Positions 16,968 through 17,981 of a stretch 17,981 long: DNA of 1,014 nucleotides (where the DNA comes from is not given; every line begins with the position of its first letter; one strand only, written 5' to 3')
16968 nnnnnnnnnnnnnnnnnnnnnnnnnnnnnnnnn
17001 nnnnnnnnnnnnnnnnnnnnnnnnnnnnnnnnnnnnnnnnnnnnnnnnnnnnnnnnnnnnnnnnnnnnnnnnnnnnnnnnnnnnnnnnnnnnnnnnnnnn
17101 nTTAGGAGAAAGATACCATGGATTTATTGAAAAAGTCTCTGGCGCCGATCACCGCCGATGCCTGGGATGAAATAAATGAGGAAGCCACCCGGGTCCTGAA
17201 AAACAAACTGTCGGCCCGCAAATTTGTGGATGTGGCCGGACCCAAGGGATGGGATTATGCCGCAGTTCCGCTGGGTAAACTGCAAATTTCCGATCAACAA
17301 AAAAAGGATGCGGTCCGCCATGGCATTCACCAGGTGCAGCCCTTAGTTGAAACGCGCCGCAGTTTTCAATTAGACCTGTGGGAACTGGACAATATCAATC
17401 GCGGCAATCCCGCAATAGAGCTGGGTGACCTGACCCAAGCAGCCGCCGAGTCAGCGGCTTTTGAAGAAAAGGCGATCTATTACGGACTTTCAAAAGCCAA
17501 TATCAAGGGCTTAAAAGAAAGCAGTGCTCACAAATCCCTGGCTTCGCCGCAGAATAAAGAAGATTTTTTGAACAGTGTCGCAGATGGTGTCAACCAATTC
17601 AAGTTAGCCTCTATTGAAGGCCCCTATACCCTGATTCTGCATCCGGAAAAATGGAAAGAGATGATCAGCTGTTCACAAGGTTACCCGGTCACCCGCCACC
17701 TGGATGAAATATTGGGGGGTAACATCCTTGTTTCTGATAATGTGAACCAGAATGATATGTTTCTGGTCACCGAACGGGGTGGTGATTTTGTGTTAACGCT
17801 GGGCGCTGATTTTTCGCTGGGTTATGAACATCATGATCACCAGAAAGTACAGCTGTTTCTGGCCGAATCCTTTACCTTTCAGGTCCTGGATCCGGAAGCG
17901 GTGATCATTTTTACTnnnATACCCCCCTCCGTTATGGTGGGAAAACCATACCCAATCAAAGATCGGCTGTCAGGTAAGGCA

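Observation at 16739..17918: Two-gene family-1 encapsulin operon: EncFtn cargo with SLNIG targeting peptide plus HK97-fold shell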

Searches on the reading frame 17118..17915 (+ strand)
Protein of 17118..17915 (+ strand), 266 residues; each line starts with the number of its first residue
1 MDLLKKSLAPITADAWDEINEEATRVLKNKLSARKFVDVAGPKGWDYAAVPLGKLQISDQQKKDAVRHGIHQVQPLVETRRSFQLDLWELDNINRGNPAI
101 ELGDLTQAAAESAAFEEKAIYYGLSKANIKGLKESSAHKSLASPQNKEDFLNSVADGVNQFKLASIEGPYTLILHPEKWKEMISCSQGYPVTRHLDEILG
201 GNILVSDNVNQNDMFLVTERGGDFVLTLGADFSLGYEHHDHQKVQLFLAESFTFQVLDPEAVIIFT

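Call 3: search_protein_families(library=pfam, proteins=[window:17118-17915:+], max_evalue=0.01)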
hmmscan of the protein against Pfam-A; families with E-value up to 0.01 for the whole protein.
window:17118-17915:+ (266 aa): 1 family
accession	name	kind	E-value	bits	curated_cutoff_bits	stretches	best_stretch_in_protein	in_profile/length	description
PF04454.18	Linocin_M18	-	3.5e-81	272.6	24.3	1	1-253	1-253/253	Encapsulating protein for peroxidase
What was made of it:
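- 17118..17918 (+): Family 1 encapsulin shell gene (266 aa), HK97 fold, T=1 type. Pfam PF04454 scores 272.6 bits over the full model (call 3).
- On Family 1 (classical) encapsulin shell: PF04454 scores 272.6 bits (cut-off 24.3) over model positions 1-253 of 253 (call 3).
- The only Pfam hit is Linocin_M18 (call 3).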

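Call 4: search_protein_families(library=ncbifam, proteins=[window:17118-17915:+], max_evalue=0.01)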
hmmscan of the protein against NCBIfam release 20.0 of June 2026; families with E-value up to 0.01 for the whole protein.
window:17118-17915:+ (266 aa): 1 family
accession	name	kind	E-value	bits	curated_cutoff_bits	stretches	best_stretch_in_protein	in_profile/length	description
NF041155.2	encap_f1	equivalog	1.3e-79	267.3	100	1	4-264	1-260/261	family 1 encapsulin nanocompartment shell protein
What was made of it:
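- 17118..17918 (+): NF041155 encap_f1 (equivalog) scores 267.3 bits against a cut-off of 100 (call 4).
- On Family 1 (classical) encapsulin shell: NF041155 (equivalog) scores 267.3 bits (cut-off 100) (call 4).
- The query matches the encapsulin-specific equivalog NF041155 end to end at 267 bits (call 4).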

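Call 7: search_solved_structures(query=window:17118-17915:+, show_alignments=2)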
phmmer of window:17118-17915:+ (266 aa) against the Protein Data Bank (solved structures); distinct sequences matched with E-value up to 0.001: 32.
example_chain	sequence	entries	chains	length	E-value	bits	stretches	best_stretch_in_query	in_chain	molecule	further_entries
3dkt_A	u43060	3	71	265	5.8e-65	222.8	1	1-264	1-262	Maritimacin | Type 1 encapsulin shell protein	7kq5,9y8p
7mu1_A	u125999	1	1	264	5.8e-65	222.8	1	1-264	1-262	Maritimacin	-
7k5w_A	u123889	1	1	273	6.3e-65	222.7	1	1-264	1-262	Maritimacin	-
7lik_A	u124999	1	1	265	6.4e-65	222.7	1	1-264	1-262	Maritimacin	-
7lij_A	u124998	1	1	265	6.4e-65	222.7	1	1-264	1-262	Maritimacin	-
7lil_A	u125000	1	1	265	1e-63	218.7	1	1-264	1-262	Maritimacin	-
7lis_A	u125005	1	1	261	3e-62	213.9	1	1-264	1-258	Maritimacin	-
6wkv_A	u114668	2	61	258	1.5e-61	211.6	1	1-264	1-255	Encapsulin | Maritimacin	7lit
7lii_A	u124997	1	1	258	2e-61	211.2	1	1-264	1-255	Maritimacin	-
7lim_A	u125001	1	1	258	2e-61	211.2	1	1-264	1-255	Maritimacin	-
7odw_A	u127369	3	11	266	1.7e-60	208.1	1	1-263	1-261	Linocin_M18 bacteriocin protein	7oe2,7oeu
9i8d_A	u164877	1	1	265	9.7e-47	163.1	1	3-263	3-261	Encapsulin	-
9ry4_A0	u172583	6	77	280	1.5e-46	162.5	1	4-263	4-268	Type 1 encapsulin shell protein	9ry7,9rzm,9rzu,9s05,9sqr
9e5e_A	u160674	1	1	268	6.5e-46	160.4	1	2-263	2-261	Bacteriocin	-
7boj_A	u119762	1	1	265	1.3e-45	159.4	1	3-264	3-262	29 kDa antigen Cfp29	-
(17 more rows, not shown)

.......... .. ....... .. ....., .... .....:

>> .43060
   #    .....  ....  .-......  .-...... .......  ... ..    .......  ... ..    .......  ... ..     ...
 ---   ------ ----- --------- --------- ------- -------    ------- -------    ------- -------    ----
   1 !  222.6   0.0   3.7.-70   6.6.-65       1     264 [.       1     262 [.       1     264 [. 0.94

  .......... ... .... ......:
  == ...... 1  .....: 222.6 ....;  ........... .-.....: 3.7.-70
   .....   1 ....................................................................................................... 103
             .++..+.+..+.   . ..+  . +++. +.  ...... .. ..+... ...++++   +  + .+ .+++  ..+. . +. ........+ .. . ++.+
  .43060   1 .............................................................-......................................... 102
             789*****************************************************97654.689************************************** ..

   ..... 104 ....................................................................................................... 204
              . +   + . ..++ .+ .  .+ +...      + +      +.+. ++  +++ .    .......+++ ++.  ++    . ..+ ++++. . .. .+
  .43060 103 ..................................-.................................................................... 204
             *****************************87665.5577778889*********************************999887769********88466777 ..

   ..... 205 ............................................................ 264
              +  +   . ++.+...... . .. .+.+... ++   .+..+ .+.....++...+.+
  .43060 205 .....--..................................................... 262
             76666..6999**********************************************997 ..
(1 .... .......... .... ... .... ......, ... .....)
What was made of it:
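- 17118..17918 (+): The best PDB sequence hit is T. maritima 3dkt at E 5.8e-65 (call 7).
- Closest known: Rhodospirillum rubrum EncFtn. Different: The R. rubrum shell is a more distant relative of this shell (E 1.5e-46, against 5.8e-65 for T. maritima, call 7).
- By sequence, T=1 shells score E 1e-65 to 1e-43, while T=3/T=4 shells score about 1e-5 (call 7). The length of 266 aa matches T=1 shells (264-266 aa) rather than T=3/T=4 shells (278-287 aa) (call 7).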

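Call 11: find_encoding_contigs(protein=window:17118-17915:+, flank=10000, max_places=6)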
Protein window:17118-17915:+ (266 aa): 2 contigs read that carry it; 2 places shown.
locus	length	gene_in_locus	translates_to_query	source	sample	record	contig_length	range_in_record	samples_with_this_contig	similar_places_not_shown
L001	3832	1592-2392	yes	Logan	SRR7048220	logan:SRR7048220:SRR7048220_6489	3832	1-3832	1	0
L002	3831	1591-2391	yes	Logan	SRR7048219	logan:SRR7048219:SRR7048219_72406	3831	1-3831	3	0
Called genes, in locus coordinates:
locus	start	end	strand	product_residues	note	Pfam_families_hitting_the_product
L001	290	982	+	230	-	PF07758:DUF1614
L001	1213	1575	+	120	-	PF22277:EncFtn-like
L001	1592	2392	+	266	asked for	PF04454:Linocin_M18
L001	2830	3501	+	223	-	PF04055:Radical_SAM (weak), PF14716:HHH_8 (weak)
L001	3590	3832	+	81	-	?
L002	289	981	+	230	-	PF07758:DUF1614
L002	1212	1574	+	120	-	PF22277:EncFtn-like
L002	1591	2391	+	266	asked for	PF04454:Linocin_M18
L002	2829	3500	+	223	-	PF04055:Radical_SAM (weak), PF14716:HHH_8 (weak)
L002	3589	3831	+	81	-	?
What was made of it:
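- On Family 1 (classical) encapsulin shell: The downstream genes on L001 are not phage-like (call 11).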

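Call 15: find_related_loci(query=window:17118-17915:+, collection=genome_contigs, flank=6000)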
Query window:17118-17915:+ (266 aa) in genome_contigs; peptide patterns used: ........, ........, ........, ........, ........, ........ (x = any residue, [..] = any of these).
79 stretches matched a pattern; 6 encode a relative of the query (tblastn E <= 1e-3); 6 distinct loci.
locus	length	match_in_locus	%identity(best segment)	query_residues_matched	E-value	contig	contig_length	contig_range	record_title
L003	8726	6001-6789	52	1-265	2e-93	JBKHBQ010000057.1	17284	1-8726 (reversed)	MAG: Bacteroidales bacterium isolate D1M01_6 NODE_4885_length_17284_cov_4.737478, whole genome shotgun sequence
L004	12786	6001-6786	52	1-265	2e-91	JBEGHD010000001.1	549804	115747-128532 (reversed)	Flavobacteriales bacterium DA487 scaffold_1_length=549805, whole genome shotgun sequence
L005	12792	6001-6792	51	1-265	9e-88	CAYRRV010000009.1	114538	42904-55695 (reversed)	MAG TPA_asm: uncultured Bacteroidales bacterium isolate SRP252850_co1_125 genome assembly, contig: NODE_110_length_11453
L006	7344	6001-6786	48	1-265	3e-81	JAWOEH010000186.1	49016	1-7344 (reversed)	MAG: Bacteroidales bacterium isolate BLK5-3.bin.159 k191_1066701, whole genome shotgun sequence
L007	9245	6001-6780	43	1-263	3e-75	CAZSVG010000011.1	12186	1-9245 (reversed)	MAG TPA_asm: uncultured Candidatus Cloacimonadota bacterium isolate SRP241326_co1_238 genome assembly, contig: NODE_7120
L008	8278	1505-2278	40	3-265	1e-58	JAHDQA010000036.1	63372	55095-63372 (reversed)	MAG: Tissierellaceae bacterium isolate SM1-B8.1 k141_23672, whole genome shotgun sequence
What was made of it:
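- Tried and rejected: The genome_contigs scan found no close relative; the best shell match was 52% (call 15).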

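Call 17: find_homologous_proteins(query=window:17118-17915:+)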
Query window:17118-17915:+ (266 aa): 528 proteins with E <= 0.001 among 1248 candidates; the best 120 are listed.
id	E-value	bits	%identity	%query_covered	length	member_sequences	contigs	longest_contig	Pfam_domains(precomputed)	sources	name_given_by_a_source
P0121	1.4e-173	594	100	100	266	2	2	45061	PF04454.19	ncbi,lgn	-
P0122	2.2e-89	318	56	100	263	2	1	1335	PF04454.19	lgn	-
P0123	2.9e-88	314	55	100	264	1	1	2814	PF04454.19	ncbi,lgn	-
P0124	3.4e-88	314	55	100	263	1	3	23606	PF04454.19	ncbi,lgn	-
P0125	2.0e-87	311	52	100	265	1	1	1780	PF04454.19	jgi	jgi:uncharacterized linocin/CFP29 family protein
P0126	2.6e-87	311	54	100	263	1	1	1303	PF04454.19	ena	-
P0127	3.3e-87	311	53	100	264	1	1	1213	PF04454.19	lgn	-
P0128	8.6e-87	309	53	100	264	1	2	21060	PF04454.19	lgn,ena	-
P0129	8.7e-87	309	54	100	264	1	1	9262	PF04454.19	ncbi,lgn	-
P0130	1.0e-86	309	52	100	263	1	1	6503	PF04454.19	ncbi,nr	ncbi:bacteriocin [candidate division KSB1 bacterium]|nr:bacteriocin [candidate division KSB1 bacteri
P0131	2.8e-86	307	52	100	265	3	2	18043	PF04454.19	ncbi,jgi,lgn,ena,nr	ncbi:MAG TPA: family 1 encapsulin nanocompartment shell protein [bacterium]|nr:family 1 encapsulin n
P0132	4.1e-86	307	54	100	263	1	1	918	PF04454.19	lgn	-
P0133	5.4e-86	307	51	100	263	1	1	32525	PF04454.19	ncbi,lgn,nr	ncbi:MAG: bacteriocin family protein [Bacteroidales bacterium]|nr:bacteriocin family protein [Bacter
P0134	1.1e-85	306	54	100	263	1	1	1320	PF04454.19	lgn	-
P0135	1.4e-85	305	53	100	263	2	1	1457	PF04454.19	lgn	-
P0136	2.1e-85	305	55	100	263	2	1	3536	PF04454.19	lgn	-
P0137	3.5e-85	304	54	100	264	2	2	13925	PF04454.19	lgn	-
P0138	4.9e-85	303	55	100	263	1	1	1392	PF04454.19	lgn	-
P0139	6.7e-85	303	52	100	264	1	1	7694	PF04454.19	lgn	-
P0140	8.3e-85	303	52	100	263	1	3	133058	PF04454.19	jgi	jgi:uncharacterized linocin/CFP29 family protein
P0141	8.9e-85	303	53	100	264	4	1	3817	PF04454.19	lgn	-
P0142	9.0e-85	303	51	100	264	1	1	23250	PF04454.19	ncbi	-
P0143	1.8e-84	302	54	100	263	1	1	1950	PF04454.19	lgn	-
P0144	2.4e-84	301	53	100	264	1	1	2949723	PF04454.19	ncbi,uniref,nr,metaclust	ncbi:family 1 encapsulin nanocompartment shell protein [Kiritimatiella glycovorans]|uniref:Putative 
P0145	4.8e-84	300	53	100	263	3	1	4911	PF04454.19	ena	-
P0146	5.3e-84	300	53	100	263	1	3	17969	PF04454.19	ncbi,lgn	-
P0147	5.4e-84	300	52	100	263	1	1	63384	PF04454.19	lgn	-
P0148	1.2e-83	299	54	100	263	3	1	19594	PF04454.19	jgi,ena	-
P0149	1.2e-83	299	52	100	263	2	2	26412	PF04454.19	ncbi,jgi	-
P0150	1.3e-83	299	51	100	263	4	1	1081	PF04454.19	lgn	-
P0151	1.6e-83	298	54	100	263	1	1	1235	PF04454.19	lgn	-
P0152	2.2e-83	298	52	100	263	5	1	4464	PF04454.19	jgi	jgi:uncharacterized linocin/CFP29 family protein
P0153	3.7e-83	297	52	100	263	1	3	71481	PF04454.19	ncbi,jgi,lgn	-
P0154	3.8e-83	297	51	100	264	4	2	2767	PF04454.19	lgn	-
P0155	4.0e-83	297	52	100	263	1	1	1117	PF04454.19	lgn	-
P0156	5.4e-83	297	53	100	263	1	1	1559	PF04454.19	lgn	-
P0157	5.8e-83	297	52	100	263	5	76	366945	PF04454.19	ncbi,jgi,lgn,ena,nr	ncbi:MAG: family 1 encapsulin nanocompartment shell protein [Bacteroidales bacterium]|jgi:uncharacte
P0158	1.2e-82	296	53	100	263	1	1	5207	PF04454.19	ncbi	-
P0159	1.3e-82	296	52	100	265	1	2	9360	PF04454.19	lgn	-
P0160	1.3e-82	295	53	100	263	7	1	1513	PF04454.19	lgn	-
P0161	1.5e-82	295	54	99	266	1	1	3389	PF04454.19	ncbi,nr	ncbi:bacteriocin [candidate division KSB1 bacterium]|nr:bacteriocin [candidate division KSB1 bacteri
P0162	1.6e-82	295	50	100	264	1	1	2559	PF04454.19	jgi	jgi:uncharacterized linocin/CFP29 family protein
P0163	1.9e-82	295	52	100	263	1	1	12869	PF05065.20,PF04454.19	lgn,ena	-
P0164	2.1e-82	295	50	100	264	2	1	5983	PF04454.19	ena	-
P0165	2.6e-82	295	50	100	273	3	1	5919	PF04454.19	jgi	jgi:uncharacterized linocin/CFP29 family protein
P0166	3.4e-82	294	50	100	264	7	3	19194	PF04454.19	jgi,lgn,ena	-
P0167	5.1e-82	294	53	100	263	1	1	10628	PF04454.19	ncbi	-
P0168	5.3e-82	293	53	100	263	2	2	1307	PF04454.19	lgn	-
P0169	5.7e-82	293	52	100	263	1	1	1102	PF04454.19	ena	-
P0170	6.0e-82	293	51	100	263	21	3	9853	PF04454.19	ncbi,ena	-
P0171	6.5e-82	293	52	100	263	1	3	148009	PF04454.19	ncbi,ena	-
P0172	7.0e-82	293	51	100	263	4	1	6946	PF04454.19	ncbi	-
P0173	7.5e-82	293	52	100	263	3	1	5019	PF04454.19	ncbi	-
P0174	8.3e-82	293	53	99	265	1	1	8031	PF04454.19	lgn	-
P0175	8.9e-82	293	52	100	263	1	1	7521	PF04454.19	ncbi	-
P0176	1.0e-81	293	48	100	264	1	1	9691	PF04454.19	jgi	jgi:uncharacterized linocin/CFP29 family protein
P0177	1.1e-81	292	51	100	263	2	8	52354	PF04454.19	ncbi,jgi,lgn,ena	-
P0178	2.2e-81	291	50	100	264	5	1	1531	PF04454.19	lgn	-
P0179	2.2e-81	291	52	100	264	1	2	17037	PF04454.19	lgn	-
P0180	2.9e-81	291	52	100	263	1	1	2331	PF04454.19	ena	-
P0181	2.9e-81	291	51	100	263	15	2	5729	PF04454.19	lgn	-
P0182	3.4e-81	291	52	99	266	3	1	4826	PF04454.19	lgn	-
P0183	3.4e-81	291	50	100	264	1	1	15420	PF25209.3,PF04454.19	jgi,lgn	jgi:uncharacterized linocin/CFP29 family protein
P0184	4.3e-81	290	52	100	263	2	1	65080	PF04454.19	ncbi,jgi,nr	ncbi:MAG: bacteriocin family protein [Bacteroidales bacterium]|nr:bacteriocin family protein [Bacter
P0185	4.3e-81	290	52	100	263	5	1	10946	PF04454.19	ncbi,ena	-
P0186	7.5e-81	290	50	100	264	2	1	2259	PF04454.19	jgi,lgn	jgi:uncharacterized linocin/CFP29 family protein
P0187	8.0e-81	290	51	100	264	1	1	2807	PF04454.19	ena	-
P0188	9.4e-81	289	52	100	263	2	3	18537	PF04454.19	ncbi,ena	-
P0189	1.4e-80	289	48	100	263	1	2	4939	PF04454.19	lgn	-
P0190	1.7e-80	289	51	100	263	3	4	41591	PF05065.20,PF04454.19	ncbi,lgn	ncbi:MAG: family 1 encapsulin nanocompartment shell protein [Bacteroidales bacterium]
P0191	1.9e-80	288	50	100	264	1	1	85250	PF04454.19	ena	-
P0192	2.5e-80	288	50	100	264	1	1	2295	PF04454.19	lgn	-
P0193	2.6e-80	288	52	100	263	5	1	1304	PF04454.19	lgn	-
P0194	2.6e-80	288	51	100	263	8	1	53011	PF04454.19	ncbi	-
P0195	3.1e-80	288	49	100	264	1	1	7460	PF04454.19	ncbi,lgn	-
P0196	3.1e-80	288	52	100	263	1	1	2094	PF04454.19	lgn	-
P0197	3.4e-80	288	50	100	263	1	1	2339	PF04454.19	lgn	-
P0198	3.4e-80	288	51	99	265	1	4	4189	PF04454.19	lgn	-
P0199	3.5e-80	287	48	100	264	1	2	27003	PF04454.19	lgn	-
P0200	3.7e-80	287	49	100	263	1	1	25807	PF04454.19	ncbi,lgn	ncbi:MAG: family 1 encapsulin nanocompartment shell protein [Bacteroidota bacterium]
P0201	4.0e-80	287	51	100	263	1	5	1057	PF05065.20,PF04454.19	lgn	-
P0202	4.0e-80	287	49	100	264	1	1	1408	PF04454.19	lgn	-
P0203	4.0e-80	287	51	100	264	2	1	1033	PF04454.19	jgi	jgi:uncharacterized linocin/CFP29 family protein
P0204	4.1e-80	287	52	99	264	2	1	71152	PF04454.19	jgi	jgi:uncharacterized linocin/CFP29 family protein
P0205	4.6e-80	287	51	100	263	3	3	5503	PF04454.19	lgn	-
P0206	4.9e-80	287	51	100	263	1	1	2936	PF04454.19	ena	-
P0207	5.2e-80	287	48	100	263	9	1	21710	PF04454.19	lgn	-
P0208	5.2e-80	287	51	100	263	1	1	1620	PF04454.19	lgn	-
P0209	6.0e-80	287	51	100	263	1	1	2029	PF04454.19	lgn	-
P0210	7.7e-80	286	51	100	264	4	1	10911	PF04454.19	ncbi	ncbi:MAG: family 1 encapsulin nanocompartment shell protein [Perlabentimonas sp.]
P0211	8.4e-80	286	52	100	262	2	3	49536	PF04454.19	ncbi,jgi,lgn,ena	-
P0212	8.5e-80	286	48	100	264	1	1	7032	PF04454.19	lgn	-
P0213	8.5e-80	286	51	100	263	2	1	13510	PF04454.19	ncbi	-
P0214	1.1e-79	286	51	100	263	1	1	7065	PF04454.19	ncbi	-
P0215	1.6e-79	285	52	99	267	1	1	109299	PF04454.19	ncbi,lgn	-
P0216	1.6e-79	285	49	100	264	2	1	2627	PF04454.19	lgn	-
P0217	1.7e-79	285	50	100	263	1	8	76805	PF04454.19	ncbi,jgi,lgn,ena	-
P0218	1.7e-79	285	49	100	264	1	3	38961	PF04454.19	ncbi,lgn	-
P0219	1.7e-79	285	50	99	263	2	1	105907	PF04454.19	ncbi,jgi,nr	ncbi:MAG: family 1 encapsulin nanocompartment shell protein [Bacteroides sp.]|jgi:uncharacterized li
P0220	1.8e-79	285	51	99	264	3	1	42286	PF04454.19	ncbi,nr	ncbi:MAG: family 1 encapsulin nanocompartment shell protein [Bacteroidales bacterium]|nr:family 1 en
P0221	1.9e-79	285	51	100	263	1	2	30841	PF04454.19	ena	-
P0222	1.9e-79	285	51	100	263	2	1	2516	PF04454.19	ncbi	-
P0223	1.9e-79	285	48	100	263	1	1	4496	PF04454.19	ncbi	-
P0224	2.1e-79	285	50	100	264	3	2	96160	PF04454.19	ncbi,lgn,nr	ncbi:MAG: bacteriocin family protein [Bacteroidales bacterium]|nr:bacteriocin family protein [Bacter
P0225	2.1e-79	285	51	100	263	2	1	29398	PF04454.19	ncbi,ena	-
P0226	2.4e-79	285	51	100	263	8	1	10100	PF05065.20,PF04454.19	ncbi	-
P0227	3.1e-79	284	50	100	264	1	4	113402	PF04454.19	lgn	-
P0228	3.3e-79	284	50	100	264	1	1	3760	PF04454.19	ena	-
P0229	3.3e-79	284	52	100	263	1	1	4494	PF04454.19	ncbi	-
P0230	4.0e-79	284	51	99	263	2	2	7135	PF04454.19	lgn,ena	-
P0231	4.1e-79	284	51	100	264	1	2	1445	PF04454.19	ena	-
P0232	4.3e-79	284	47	100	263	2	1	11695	PF04454.19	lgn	-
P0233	4.4e-79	284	51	100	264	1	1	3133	PF04454.19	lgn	-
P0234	4.4e-79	284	52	100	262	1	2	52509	PF04454.19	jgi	jgi:uncharacterized linocin/CFP29 family protein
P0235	4.8e-79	284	51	100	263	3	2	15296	PF04454.19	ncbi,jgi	-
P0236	5.1e-79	284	50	100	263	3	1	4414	PF04454.19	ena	-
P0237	6.1e-79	283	49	100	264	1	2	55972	PF04454.19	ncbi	ncbi:MAG: family 1 encapsulin nanocompartment shell protein [Candidatus Zixiibacteriota bacterium]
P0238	6.1e-79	283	50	100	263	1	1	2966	PF04454.19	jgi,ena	-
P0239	6.2e-79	283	49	100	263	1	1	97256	PF04454.19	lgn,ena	-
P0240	6.4e-79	283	51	100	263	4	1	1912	PF04454.19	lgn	-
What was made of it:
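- One homolog in call 17 also carries a Phage_capsid (PF05065) annotation.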

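Call 37: predict_structure(alignment_id=A1)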
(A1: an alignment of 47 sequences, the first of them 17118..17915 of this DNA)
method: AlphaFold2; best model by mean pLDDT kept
length: 266 residues; sequences in the alignment: 47
mean_pLDDT: 92.1   pTM: 0.88
mean pLDDT of the five models: 92.1, 91.6, 91.3, 89.0, 88.9
residues with pLDDT >= 90: 205; 70-90: 54; 50-70: 7; < 50: 0
segments of 3 or more residues with pLDDT < 50: none
pLDDT, mean of each block of 10 residues (from residue 1): 88 91 94 95 94 90 91 96 94 77 95 98 96 97 87 95 94 94 67 86 94 95 96 96 97 97 97
secondary structure, 60 per line:
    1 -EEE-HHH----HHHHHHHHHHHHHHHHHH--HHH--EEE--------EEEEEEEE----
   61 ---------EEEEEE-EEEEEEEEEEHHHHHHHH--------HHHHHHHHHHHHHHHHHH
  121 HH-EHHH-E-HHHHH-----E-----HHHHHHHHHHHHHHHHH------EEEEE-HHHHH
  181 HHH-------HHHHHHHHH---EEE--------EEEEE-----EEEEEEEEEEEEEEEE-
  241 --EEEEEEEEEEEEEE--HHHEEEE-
elements in order: E2-4 H13-30 E38-40 E49-56 E70-75 E77-86 H87-94 H103-122 H131-135 H147-163 E170-174 H176-183 H191-199 E203-205 E214-218 E224-239 E243-256 E262-265
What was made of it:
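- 17118..17918 (+): The AF2 model has pLDDT 92.1 (call 37).
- On Family 1 (classical) encapsulin shell: The AF2 model has pLDDT 92.1 and pTM 0.88 (call 37).
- The shell model is confident (pLDDT 92.1, pTM 0.88, call 37).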
